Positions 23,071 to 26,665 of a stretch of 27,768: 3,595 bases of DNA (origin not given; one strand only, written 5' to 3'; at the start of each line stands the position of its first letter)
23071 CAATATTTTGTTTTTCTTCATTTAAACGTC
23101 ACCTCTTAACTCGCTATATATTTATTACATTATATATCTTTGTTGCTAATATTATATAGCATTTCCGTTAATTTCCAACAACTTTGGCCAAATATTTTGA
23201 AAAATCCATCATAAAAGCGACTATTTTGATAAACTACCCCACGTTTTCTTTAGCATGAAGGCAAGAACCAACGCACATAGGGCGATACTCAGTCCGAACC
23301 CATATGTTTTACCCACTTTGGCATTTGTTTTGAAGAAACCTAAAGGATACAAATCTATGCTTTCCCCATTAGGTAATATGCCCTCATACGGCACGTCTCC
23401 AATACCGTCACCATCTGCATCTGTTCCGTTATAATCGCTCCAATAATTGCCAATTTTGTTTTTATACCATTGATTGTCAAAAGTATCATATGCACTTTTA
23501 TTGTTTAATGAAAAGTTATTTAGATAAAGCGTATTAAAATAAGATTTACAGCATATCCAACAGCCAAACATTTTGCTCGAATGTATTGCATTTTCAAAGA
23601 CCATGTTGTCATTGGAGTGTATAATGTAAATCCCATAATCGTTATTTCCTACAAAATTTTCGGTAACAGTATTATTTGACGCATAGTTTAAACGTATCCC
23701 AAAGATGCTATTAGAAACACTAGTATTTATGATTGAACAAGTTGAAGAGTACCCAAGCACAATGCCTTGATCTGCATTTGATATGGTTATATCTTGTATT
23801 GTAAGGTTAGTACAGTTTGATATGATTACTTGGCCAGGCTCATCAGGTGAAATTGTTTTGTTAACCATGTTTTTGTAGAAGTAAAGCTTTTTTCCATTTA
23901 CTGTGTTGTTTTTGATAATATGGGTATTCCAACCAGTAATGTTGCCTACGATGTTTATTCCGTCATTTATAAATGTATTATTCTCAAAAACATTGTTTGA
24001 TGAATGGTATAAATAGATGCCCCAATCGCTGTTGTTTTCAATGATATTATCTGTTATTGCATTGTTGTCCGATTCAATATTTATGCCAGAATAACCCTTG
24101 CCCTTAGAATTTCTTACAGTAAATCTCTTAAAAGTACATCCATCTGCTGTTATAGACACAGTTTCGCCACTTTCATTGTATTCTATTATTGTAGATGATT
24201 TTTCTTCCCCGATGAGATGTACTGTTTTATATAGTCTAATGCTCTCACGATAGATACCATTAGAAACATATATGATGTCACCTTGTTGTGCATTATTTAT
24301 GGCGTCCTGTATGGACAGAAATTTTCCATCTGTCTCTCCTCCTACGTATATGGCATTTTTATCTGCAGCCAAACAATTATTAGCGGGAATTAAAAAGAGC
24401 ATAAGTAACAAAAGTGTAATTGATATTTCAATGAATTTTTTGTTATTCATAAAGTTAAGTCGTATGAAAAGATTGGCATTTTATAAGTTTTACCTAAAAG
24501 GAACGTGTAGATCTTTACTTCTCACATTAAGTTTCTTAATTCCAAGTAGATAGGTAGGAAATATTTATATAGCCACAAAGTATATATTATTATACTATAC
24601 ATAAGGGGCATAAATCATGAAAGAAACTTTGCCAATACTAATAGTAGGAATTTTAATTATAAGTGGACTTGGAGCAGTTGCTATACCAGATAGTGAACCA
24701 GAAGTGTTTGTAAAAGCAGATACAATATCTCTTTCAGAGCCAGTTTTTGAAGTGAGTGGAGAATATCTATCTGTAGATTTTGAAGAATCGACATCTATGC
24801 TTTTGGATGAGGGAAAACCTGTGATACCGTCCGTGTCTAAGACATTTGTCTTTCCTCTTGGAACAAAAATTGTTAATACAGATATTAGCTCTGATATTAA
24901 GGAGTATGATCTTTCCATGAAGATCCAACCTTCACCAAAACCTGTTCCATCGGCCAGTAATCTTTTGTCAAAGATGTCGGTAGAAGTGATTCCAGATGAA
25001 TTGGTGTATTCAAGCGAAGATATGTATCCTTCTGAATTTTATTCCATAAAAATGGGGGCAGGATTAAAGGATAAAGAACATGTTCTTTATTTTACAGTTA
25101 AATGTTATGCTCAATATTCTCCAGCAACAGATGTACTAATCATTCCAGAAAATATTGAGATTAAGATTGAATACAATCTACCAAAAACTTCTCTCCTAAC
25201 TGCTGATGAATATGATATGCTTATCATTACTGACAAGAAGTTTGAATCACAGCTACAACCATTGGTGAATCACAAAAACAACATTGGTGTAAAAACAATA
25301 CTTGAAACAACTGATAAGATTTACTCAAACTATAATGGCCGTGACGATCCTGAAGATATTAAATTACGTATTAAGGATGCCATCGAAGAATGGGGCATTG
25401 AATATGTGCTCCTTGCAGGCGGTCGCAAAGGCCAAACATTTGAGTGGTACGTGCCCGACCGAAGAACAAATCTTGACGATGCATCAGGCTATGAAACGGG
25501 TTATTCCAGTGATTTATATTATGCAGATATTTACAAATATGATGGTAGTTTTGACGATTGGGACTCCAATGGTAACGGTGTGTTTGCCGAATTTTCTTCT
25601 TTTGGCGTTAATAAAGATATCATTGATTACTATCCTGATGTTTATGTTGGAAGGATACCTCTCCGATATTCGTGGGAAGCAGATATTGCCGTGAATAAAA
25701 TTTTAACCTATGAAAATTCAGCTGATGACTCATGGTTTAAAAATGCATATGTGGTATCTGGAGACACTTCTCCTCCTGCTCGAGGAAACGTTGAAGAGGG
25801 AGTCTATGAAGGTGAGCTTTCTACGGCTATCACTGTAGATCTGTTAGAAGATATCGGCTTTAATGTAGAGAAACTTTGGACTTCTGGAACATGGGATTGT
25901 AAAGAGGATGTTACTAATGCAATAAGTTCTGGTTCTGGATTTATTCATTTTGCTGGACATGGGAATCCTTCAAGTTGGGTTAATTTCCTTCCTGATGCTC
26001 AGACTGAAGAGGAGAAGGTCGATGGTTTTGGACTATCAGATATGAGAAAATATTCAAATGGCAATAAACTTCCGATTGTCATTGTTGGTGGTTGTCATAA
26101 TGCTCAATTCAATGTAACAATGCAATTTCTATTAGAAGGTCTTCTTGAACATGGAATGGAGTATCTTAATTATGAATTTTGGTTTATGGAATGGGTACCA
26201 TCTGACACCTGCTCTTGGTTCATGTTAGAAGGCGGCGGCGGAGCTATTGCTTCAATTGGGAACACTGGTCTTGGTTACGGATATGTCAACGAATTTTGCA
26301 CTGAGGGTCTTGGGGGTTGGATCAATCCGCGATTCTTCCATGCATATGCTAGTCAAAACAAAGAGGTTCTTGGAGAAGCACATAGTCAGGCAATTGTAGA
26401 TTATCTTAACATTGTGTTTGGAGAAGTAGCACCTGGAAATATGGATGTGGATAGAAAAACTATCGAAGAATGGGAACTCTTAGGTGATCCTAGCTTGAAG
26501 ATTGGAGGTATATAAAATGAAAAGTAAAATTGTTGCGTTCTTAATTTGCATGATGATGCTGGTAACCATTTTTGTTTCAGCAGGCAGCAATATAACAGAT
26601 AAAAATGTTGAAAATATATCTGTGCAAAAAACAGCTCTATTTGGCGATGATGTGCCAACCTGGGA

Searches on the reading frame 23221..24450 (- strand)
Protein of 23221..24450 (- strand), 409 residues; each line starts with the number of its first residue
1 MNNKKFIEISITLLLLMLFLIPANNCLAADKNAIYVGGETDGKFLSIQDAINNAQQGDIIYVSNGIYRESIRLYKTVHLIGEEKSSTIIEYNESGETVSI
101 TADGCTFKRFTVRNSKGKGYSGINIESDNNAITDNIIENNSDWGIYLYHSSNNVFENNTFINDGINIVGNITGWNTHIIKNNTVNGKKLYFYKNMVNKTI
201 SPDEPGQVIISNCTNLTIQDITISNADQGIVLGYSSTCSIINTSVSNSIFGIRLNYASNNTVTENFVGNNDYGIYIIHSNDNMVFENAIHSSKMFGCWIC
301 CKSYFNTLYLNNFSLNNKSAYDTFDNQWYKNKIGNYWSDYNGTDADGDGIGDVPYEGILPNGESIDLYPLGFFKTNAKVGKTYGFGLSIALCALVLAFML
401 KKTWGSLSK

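Call 10: search_protein_families(library=pfam, proteins=[window:23221-24450:-], max_evalue=0.001)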
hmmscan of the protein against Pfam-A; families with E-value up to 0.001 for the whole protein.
window:23221-24450:- (409 aa): 3 families
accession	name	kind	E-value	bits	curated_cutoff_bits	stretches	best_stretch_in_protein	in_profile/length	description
PF05048.19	NosD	-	4.4e-26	92.1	23.6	2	204-342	59-212/212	Periplasmic copper-binding protein (NosD)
PF13229.12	Beta_helix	-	3.1e-16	59.8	25.9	2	208-330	3-126/158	Right handed beta helix region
PF01095.25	Pectinesterase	-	7.3e-05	22.1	27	1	35-135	3-122/298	Pectinesterase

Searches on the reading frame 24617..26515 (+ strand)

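Call 11: search_protein_families(library=pfam, proteins=[window:24617-26515:+], max_evalue=0.001)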
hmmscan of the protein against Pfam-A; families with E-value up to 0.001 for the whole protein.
window:24617-26515:+ (632 aa): 2 families
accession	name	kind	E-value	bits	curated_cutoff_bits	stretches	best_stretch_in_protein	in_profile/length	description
PF01364.23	Peptidase_C25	-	3.2e-58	198.2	23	1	201-628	1-373/374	Peptidase family C25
PF08126.16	Propeptide_C25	-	7.4e-05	22.4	22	1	62-191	54-177/205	Propeptide_C25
